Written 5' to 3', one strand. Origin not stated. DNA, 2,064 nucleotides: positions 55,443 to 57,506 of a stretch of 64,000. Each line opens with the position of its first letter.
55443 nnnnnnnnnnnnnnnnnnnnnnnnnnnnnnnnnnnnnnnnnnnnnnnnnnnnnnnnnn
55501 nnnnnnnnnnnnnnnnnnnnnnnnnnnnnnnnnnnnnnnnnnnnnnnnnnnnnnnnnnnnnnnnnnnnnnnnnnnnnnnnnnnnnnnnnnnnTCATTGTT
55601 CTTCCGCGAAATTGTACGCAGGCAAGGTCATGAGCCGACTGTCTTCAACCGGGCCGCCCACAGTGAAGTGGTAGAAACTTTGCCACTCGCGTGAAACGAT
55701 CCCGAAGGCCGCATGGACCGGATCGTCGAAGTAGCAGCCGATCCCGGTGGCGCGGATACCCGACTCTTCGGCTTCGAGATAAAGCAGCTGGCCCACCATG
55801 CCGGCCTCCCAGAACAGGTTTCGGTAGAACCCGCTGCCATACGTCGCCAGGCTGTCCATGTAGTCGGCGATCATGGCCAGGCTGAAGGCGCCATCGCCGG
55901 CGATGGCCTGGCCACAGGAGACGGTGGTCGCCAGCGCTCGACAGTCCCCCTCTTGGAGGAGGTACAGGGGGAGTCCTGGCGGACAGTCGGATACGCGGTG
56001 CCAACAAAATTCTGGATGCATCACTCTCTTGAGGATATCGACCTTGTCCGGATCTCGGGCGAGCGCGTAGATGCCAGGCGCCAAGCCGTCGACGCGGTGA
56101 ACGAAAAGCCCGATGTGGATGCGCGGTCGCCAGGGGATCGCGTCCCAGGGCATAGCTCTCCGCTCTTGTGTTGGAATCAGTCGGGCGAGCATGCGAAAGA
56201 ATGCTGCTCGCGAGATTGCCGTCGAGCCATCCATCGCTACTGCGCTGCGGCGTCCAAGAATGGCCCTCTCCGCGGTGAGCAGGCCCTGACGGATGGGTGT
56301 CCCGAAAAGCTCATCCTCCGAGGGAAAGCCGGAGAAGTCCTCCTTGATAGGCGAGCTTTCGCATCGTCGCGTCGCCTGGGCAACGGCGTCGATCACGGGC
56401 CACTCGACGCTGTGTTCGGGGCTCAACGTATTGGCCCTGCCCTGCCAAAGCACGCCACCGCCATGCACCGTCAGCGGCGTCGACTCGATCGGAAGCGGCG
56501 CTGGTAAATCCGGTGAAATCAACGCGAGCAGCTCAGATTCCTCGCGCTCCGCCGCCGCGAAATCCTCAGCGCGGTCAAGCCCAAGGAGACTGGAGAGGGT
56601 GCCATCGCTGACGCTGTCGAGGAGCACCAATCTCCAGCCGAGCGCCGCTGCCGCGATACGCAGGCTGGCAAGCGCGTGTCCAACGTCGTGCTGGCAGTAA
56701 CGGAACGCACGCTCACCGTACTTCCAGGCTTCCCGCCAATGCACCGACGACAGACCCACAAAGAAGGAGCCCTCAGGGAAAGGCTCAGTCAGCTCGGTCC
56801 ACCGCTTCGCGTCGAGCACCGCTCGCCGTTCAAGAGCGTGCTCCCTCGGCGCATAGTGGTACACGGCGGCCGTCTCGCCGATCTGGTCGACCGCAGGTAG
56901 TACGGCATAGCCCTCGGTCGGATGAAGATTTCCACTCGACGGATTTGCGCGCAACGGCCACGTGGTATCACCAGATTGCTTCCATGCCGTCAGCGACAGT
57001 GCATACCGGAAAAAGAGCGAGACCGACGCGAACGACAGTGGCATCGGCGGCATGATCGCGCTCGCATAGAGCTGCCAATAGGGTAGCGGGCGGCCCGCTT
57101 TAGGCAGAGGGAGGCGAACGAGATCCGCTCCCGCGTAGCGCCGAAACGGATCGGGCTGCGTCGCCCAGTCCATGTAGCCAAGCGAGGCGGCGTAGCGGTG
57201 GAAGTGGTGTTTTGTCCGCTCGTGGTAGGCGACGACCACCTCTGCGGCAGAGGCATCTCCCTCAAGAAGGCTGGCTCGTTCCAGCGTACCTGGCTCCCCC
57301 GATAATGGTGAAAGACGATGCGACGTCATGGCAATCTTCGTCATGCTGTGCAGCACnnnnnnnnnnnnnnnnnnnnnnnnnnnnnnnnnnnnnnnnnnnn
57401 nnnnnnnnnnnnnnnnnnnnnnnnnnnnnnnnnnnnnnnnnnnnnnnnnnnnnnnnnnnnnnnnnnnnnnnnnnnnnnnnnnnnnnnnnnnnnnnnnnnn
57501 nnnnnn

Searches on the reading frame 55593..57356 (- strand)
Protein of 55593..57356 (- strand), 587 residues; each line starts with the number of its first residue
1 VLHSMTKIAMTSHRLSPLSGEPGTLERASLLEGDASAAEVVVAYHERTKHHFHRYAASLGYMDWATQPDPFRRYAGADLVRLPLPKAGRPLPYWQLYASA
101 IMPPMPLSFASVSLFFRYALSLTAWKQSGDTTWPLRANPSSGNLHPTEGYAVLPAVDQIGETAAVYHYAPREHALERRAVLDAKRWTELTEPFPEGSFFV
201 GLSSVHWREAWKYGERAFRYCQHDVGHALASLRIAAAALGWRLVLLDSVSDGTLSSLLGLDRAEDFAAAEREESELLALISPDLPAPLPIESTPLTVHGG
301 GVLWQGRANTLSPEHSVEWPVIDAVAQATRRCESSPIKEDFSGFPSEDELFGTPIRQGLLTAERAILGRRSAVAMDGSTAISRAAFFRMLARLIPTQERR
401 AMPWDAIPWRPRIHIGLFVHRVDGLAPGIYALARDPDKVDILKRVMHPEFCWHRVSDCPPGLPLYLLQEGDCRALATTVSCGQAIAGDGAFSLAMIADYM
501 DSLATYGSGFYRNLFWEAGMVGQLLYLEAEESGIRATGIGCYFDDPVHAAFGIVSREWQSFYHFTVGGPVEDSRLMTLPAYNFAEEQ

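Call 3: search_protein_families(library=ncbifam, proteins=[window:55593-57356:-], max_evalue=0.1)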
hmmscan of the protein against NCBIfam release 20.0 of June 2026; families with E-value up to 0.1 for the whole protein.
window:55593-57356:- (587 aa): 2 families
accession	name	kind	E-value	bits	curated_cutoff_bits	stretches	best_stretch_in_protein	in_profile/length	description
TIGR03605.1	antibiot_sagB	domain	2e-25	89.3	78.4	2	109-264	2-162/173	SagB family peptide dehydrogenase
TIGR04511.1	SagB_rel_DH_2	exception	5.2e-18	65.2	240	2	120-265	206-358/380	putative peptide maturation dehydrogenase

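Call 4: search_protein_families(library=pfam, proteins=[window:55593-57356:-], max_evalue=0.1)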
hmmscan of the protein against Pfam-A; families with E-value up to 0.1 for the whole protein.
window:55593-57356:- (587 aa): 1 family
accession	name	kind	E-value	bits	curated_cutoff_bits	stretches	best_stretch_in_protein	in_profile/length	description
PF00881.29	Nitroreductase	-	3.3e-12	47.3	23.5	2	482-567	83-166/167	Nitroreductase family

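Call 6: find_homologous_proteins(query=window:55593-57356:-)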
Query window:55593-57356:- (587 aa): 7999 proteins with E <= 0.001 among 8000 candidates; the best 120 are listed.
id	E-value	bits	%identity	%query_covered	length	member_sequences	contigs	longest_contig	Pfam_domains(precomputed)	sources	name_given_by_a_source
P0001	0.0e+0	1345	100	99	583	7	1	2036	PF00881.30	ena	-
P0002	0.0e+0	1268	94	99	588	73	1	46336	PF00881.30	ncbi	-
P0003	0.0e+0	1257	93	100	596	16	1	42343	PF00881.30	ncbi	-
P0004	0.0e+0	1235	92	99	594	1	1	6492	PF00881.30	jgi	-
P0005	0.0e+0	1235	92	99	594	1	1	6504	PF00881.30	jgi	-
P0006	0.0e+0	1232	91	99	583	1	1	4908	PF00881.30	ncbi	-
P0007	0.0e+0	1231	92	99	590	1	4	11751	PF00881.30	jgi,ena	-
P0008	0.0e+0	1229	92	99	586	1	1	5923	PF00881.30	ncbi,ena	-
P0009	0.0e+0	1221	91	100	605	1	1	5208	PF00881.30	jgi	-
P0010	0.0e+0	1215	90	99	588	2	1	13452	PF00881.30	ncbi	-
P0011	0.0e+0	1213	91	99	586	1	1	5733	PF00881.30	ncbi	-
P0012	0.0e+0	1212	89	99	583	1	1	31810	PF00881.30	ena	-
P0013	0.0e+0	1211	89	99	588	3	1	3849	PF00881.30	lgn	-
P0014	0.0e+0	1211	90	99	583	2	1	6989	PF00881.30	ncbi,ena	-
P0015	0.0e+0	1203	90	98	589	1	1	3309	PF00881.30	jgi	-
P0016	0.0e+0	1200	89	98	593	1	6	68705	PF00881.30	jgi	jgi:SagB-type dehydrogenase family enzyme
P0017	0.0e+0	1199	89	99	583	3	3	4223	PF00881.30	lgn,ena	-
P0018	0.0e+0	1196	91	96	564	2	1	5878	PF00881.30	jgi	jgi:SagB-type dehydrogenase family enzyme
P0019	0.0e+0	1196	93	94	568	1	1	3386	PF00881.30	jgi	-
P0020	0.0e+0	1187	91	97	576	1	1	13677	PF00881.30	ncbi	-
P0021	0.0e+0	1187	90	96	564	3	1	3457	PF00881.30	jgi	-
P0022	0.0e+0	1184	87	100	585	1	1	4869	PF00881.30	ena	-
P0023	0.0e+0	1183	87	99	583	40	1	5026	PF00881.30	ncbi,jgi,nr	ncbi:MAG TPA: hypothetical protein DCL72_02655 [Rhizobiales bacterium]|nr:hypothetical protein [Hyph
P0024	0.0e+0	1180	87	99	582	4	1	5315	PF00881.30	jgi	jgi:SagB-type dehydrogenase family enzyme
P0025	0.0e+0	1179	82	99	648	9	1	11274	PF00881.30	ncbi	-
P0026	0.0e+0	1178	90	96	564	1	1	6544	PF00881.30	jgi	-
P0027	0.0e+0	1176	87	99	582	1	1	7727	PF00881.30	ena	-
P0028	0.0e+0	1175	92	93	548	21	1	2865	PF00881.30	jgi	jgi:SagB-type dehydrogenase family enzyme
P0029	0.0e+0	1174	88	99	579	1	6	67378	PF00881.30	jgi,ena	-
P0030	0.0e+0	1174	92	94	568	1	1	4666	PF00881.30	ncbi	-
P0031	0.0e+0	1169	88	97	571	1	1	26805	PF00881.30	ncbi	-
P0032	0.0e+0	1167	87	98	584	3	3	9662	PF00881.30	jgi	jgi:SagB-type dehydrogenase family enzyme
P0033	0.0e+0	1167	86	98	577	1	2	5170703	PF00881.30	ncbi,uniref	ncbi:SagB/ThcOx family dehydrogenase [Undibacterium arcticum]|uniref:SagB/ThcOx family dehydrogenase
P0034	0.0e+0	1167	87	99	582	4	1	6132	PF00881.30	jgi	jgi:SagB-type dehydrogenase family enzyme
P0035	0.0e+0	1166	88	97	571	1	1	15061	PF00881.30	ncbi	-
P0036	0.0e+0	1165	89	96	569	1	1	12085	PF00881.30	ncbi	-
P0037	0.0e+0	1164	86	99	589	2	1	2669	PF00881.30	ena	-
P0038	0.0e+0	1164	84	99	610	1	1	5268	PF00881.30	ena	-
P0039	0.0e+0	1164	87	99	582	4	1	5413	PF00881.30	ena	-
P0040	0.0e+0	1163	85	99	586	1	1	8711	PF00881.30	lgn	-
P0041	0.0e+0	1161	83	98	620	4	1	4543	PF00881.30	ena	-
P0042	0.0e+0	1160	84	99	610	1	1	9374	PF00881.30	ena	-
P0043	0.0e+0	1158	90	93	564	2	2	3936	PF00881.30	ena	-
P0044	0.0e+0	1155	87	97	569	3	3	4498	PF00881.30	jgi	-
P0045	0.0e+0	1153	86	98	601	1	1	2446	PF00881.30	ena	-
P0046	0.0e+0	1153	85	99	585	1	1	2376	PF00881.30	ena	-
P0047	0.0e+0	1152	85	99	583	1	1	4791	PF00881.30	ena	-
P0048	0.0e+0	1151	87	96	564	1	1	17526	PF00881.30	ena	-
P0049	0.0e+0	1150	85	99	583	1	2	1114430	PF00881.30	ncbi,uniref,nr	ncbi:MAG: SagB/ThcOx family dehydrogenase [Rhodoferax sp.]|uniref:SagB/ThcOx family dehydrogenase n=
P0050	0.0e+0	1150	85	99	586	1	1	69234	PF00881.30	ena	-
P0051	0.0e+0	1146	87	96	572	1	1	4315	PF00881.30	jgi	jgi:SagB-type dehydrogenase family enzyme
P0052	0.0e+0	1146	84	99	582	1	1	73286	PF00881.30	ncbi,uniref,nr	ncbi:SagB/ThcOx family dehydrogenase [Thiobacillus denitrificans]|uniref:SagB/ThcOx family dehydroge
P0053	0.0e+0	1146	84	99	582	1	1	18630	PF00881.30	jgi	jgi:SagB-type dehydrogenase family enzyme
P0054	0.0e+0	1146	90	94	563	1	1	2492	PF00881.30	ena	-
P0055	0.0e+0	1145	88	95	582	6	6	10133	PF00881.30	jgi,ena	jgi:SagB-type dehydrogenase family enzyme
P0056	0.0e+0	1145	88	96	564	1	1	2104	PF00881.30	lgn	-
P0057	0.0e+0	1144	84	99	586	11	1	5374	PF00881.30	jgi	-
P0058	0.0e+0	1143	87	95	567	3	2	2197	PF00881.30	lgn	-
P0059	0.0e+0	1143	87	95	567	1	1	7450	PF00881.30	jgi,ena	-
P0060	0.0e+0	1143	87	95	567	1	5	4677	PF00881.30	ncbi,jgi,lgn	-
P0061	0.0e+0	1143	87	95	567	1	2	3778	PF00881.30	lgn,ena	-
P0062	0.0e+0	1142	87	95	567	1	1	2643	PF00881.30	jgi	-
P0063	0.0e+0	1142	83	95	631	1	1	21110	PF00881.30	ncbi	-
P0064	0.0e+0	1141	86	98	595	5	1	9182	PF00881.30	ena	-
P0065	0.0e+0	1141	85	98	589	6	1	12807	PF00881.30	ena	-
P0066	0.0e+0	1141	87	95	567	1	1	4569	PF00881.30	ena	-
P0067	0.0e+0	1141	87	95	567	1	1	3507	PF00881.30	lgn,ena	-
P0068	0.0e+0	1141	85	99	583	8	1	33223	PF00881.30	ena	-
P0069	0.0e+0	1141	87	95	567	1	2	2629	PF00881.30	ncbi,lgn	-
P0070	0.0e+0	1140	88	95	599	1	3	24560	PF00881.30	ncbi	-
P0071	0.0e+0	1140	87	95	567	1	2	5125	PF00881.30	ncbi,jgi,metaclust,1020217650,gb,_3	metaclust:\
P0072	0.0e+0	1139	87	96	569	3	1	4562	PF00881.30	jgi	-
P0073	0.0e+0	1138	87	95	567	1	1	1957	PF00881.30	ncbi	-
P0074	0.0e+0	1138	85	99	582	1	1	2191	PF00881.30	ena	-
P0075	0.0e+0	1138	87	95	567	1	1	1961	PF00881.30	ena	-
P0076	0.0e+0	1138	84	99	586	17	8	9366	PF00881.30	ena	-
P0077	0.0e+0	1137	83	100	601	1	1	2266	PF00881.30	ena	-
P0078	0.0e+0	1137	87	95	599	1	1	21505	PF00881.30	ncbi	-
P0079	0.0e+0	1137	87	95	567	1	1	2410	PF00881.30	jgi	jgi:SagB-type dehydrogenase family enzyme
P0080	0.0e+0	1137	87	96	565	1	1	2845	PF00881.30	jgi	jgi:SagB-type dehydrogenase family enzyme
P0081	0.0e+0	1137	87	95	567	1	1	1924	PF00881.30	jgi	-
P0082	0.0e+0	1137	87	95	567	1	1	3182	PF00881.30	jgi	-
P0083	0.0e+0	1137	86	96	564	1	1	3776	PF00881.30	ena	-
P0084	0.0e+0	1137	87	95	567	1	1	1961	PF00881.30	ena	-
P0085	0.0e+0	1136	87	95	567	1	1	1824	PF00881.30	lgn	-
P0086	0.0e+0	1135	87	95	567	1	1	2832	PF00881.30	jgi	-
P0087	0.0e+0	1135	87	95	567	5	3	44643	PF00881.30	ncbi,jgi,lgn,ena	-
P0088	0.0e+0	1135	89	94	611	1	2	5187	PF00881.30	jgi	jgi:SagB-type dehydrogenase family enzyme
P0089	0.0e+0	1134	87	95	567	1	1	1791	PF00881.30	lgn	-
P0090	0.0e+0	1134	87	95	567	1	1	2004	PF00881.30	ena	-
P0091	0.0e+0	1134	89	93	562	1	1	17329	PF00881.30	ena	-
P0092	0.0e+0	1134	79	100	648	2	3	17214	PF00881.30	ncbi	-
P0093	0.0e+0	1134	86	95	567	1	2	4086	PF00881.30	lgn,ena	-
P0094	0.0e+0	1133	86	95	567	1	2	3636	PF00881.30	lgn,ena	-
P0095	0.0e+0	1133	86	95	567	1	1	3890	PF00881.30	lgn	-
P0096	0.0e+0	1133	87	95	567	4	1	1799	PF00881.30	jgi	jgi:SagB-type dehydrogenase family enzyme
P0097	0.0e+0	1133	89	94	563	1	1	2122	PF00881.30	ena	-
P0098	0.0e+0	1132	84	99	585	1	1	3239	PF00881.30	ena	-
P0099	0.0e+0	1132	84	99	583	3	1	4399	PF00881.30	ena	-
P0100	0.0e+0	1132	87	95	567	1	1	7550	PF00881.30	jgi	jgi:SagB-type dehydrogenase family enzyme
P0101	0.0e+0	1132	86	96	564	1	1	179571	PF00881.30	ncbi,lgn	-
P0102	0.0e+0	1132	86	95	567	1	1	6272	PF00881.30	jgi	-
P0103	0.0e+0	1131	89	94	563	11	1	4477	PF00881.30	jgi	-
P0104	0.0e+0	1130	86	96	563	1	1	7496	PF00881.30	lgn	-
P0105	0.0e+0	1130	85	96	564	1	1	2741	PF00881.30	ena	-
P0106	0.0e+0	1129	83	99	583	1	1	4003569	PF00881.30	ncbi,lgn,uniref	ncbi:SagB/ThcOx family dehydrogenase [Methylobacter sp. G7]|uniref:SagB/ThcOx family dehydrogenase n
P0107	0.0e+0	1129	84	99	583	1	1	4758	PF00881.30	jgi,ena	-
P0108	0.0e+0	1129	86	96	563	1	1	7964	PF00881.30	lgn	-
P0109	0.0e+0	1128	85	96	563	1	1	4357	PF00881.30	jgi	jgi:SagB-type dehydrogenase family enzyme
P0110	0.0e+0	1128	85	96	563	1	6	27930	PF00881.30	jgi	jgi:SagB-type dehydrogenase family enzyme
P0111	0.0e+0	1128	83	99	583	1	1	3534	PF00881.30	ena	-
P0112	0.0e+0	1128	86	96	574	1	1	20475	PF00881.30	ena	-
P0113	0.0e+0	1128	86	95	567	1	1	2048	PF00881.30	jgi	-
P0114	0.0e+0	1127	85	96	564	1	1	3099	PF00881.30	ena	-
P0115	0.0e+0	1126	86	95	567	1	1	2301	PF00881.30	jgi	jgi:SagB-type dehydrogenase family enzyme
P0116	0.0e+0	1123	85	96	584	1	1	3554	PF00881.30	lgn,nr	nr:SagB/ThcOx family dehydrogenase [Rhodoferax sp.]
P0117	0.0e+0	1123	83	99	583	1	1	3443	PF00881.30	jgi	-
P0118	0.0e+0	1122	85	96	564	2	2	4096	PF00881.30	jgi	-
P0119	0.0e+0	1122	83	99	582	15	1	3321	PF00881.30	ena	-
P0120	0.0e+0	1122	81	99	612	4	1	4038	PF00881.30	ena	-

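Call 9: find_related_loci(query=window:55593-57344:-, collection=genome_contigs, flank=6000)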
Query window:55593-57344:- (583 aa) in genome_contigs; peptide patterns used: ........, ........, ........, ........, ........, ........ (x = any residue, [..] = any of these).
600 stretches matched a pattern (row limit reached: there are more); 577 encode a relative of the query (tblastn E <= 1e-3); the best 80 are kept; 80 distinct loci.
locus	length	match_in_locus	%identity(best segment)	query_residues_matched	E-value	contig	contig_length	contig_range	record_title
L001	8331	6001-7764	89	1-583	0e+0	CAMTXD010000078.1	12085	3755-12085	MAG: uncultured Gallionellaceae bacterium isolate G04_MAG_00050 genome assembly, contig: G04_MAG_00050_000000000112, who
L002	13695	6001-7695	89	22-583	0e+0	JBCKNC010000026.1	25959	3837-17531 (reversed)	Polaromonas sp. isolate SLM_MC1B_02-M21 Node_26_length_25959_cov_79.302865, whole genome shotgun sequence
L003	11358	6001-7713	91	14-583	0e+0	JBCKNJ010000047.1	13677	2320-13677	Polaromonas sp. isolate SLM_MC1B_24-G05 Node_47_length_13677_cov_87.884243, whole genome shotgun sequence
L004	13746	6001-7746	84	1-583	0e+0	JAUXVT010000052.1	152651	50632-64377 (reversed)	MAG: Thiobacillus sp. isolate C15_maxbin.023 C15_k141_393269, whole genome shotgun sequence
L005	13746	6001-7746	77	1-583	0e+0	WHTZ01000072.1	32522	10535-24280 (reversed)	MAG: Luteitalea sp. isolate Dino_bin50 NODE_72_length_32522_cov_66.259001, whole genome shotgun sequence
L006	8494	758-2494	77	3-583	0e+0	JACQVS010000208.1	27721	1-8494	MAG: Planctomycetota bacterium isolate NC_groundwater_1469_Ag_S-0.65um_64_41 S_p65_S5_coassembly_k141_3670976, whole gen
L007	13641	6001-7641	78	32-579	0e+0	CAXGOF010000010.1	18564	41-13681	MAG TPA_asm: uncultured bacterium isolate ERR594329_binner12_Refined_35 genome assembly, contig: ERZ8580309.2511, whole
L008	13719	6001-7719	74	8-581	0e+0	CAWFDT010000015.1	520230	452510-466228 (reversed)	MAG: uncultured proteobacterium isolate MFD05521.bin.1.250 genome assembly, contig: contig_35746, whole genome shotgun s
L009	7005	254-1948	73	19-583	0e+0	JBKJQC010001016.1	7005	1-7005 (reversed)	MAG: Polyangiales bacterium isolate ant_bin.485 k117_3178286, whole genome shotgun sequence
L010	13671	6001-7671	75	26-582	0e+0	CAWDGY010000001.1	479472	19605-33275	MAG: uncultured Gammaproteobacteria bacterium isolate MFD05705.bin.2.153 genome assembly, contig: contig_12019, whole ge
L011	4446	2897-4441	76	35-549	0e+0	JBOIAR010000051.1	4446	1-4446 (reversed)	MAG: Steroidobacteraceae bacterium isolate SE1507_metabat2.bin.16 NODE_17651_length_4446_cov_6.920352, whole genome shot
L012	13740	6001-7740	68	1-583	0e+0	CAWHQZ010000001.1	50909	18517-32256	MAG: uncultured Alphaproteobacteria bacterium isolate MFD06229.bin.1.199 genome assembly, contig: contig_10808, whole ge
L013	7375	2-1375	83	121-578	0e+0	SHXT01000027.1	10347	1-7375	MAG: Candidatus Methylopumilus sp. isolate Baikal-deep-G83 BACOMB-40M-C2429, whole genome shotgun sequence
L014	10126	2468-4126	68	30-581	0e+0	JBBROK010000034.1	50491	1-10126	MAG: Bryobacterales bacterium isolate La1_metabat2.287 LA1C_B2.287_k141_2565573L_50491_cov_13.9702, whole genome shotgun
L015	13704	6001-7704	67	15-583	0e+0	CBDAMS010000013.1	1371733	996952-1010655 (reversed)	MAG: Candidatus Acidiferrales bacterium isolate a70a2755-dd1d-4f16-90d9-e3fc57cd5574 genome assembly, contig: contig_13,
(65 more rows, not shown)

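Call 15: find_encoding_contigs(protein=P0002, flank=8000, max_places=4)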
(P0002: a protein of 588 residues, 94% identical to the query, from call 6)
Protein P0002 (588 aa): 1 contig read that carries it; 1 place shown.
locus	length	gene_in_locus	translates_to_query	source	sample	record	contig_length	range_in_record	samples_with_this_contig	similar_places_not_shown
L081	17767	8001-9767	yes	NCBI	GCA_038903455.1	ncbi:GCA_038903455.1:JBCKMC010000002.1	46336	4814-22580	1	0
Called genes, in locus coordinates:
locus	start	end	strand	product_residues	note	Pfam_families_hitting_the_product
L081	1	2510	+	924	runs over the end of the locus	PF04542:Sigma70_r2, PF04539:Sigma70_r3, PF04545:Sigma70_r4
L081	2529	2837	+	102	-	PF00355:Rieske, PF13806:Rieske_2, PF22543:Rieske_4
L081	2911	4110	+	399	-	PF00389:2-Hacid_dh, PF02826:2-Hacid_dh_C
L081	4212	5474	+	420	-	PF00142:Fer4_NifH (faint), PF01656:CbiA, PF09140:MipZ (weak), PF10609:ParA, PF13614:AAA_31, PF06155:GBBH-like_N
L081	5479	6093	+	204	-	PF08712:Nfu_N, PF01106:NifU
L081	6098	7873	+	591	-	PF02696:SelO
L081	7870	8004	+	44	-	-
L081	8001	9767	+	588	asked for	PF00881:Nitroreductase (weak)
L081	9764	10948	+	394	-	PF04055:Radical_SAM, PF13353:Fer4_12 (weak), PF06463:Mob_synth_C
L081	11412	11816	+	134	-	-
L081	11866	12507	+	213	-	PF00578:AhpC-TSA, PF08534:Redoxin, PF10417:1-cysPrx_C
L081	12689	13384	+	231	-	PF13085:Fer2_3, PF13183:Fer4_8, PF13237:Fer4_10, PF13534:Fer4_17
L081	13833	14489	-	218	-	PF08279:HTH_11 (weak), PF12802:MarR_2 (faint)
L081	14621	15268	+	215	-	-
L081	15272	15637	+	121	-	PF01521:Fe-S_biosyn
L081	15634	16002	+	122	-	PF01521:Fe-S_biosyn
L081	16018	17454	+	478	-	PF19295:SufBD_N, PF01458:SUFBD_core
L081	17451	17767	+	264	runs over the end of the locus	PF00005:ABC_tran, PF02463:SMC_N (faint), PF13304:AAA_21 (faint)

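Call 16: find_encoding_contigs(protein=P0003, flank=8000, max_places=4)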
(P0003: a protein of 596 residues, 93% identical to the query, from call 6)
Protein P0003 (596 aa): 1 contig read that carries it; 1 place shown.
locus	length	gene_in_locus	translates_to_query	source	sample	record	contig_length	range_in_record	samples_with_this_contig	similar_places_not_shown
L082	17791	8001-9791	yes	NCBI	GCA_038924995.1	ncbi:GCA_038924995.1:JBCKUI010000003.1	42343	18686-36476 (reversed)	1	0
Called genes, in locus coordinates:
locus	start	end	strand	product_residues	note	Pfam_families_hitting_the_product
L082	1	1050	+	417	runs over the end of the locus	PF00142:Fer4_NifH (faint), PF01656:CbiA, PF09140:MipZ (weak), PF10609:ParA, PF13614:AAA_31, PF06155:GBBH-like_N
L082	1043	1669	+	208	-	PF08712:Nfu_N, PF01106:NifU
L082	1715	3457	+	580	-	PF00258:Flavodoxin_1, PF00667:FAD_binding_1, PF00175:NAD_binding_1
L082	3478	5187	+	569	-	PF03460:NIR_SIR_ferr, PF01077:NIR_SIR, PF03460:NIR_SIR_ferr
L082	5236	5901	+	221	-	PF00578:AhpC-TSA, PF08534:Redoxin, PF10417:1-cysPrx_C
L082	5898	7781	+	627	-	PF13667:ThiC-associated, PF01964:ThiC_Rad_SAM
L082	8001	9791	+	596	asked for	PF00881:Nitroreductase (weak)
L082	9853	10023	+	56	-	-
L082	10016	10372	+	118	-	PF08238:Sel1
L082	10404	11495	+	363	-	PF04055:Radical_SAM, PF13353:Fer4_12 (weak), PF06463:Mob_synth_C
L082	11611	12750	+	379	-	PF02445:NadA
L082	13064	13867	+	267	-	PF02602:HEM4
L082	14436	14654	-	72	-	PF06146:PsiE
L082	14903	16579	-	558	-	PF00920:ILVD_EDD_N, PF24877:ILV_EDD_C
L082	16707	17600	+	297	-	PF00665:rve, PF24764:rva_4 (weak), PF13683:rve_3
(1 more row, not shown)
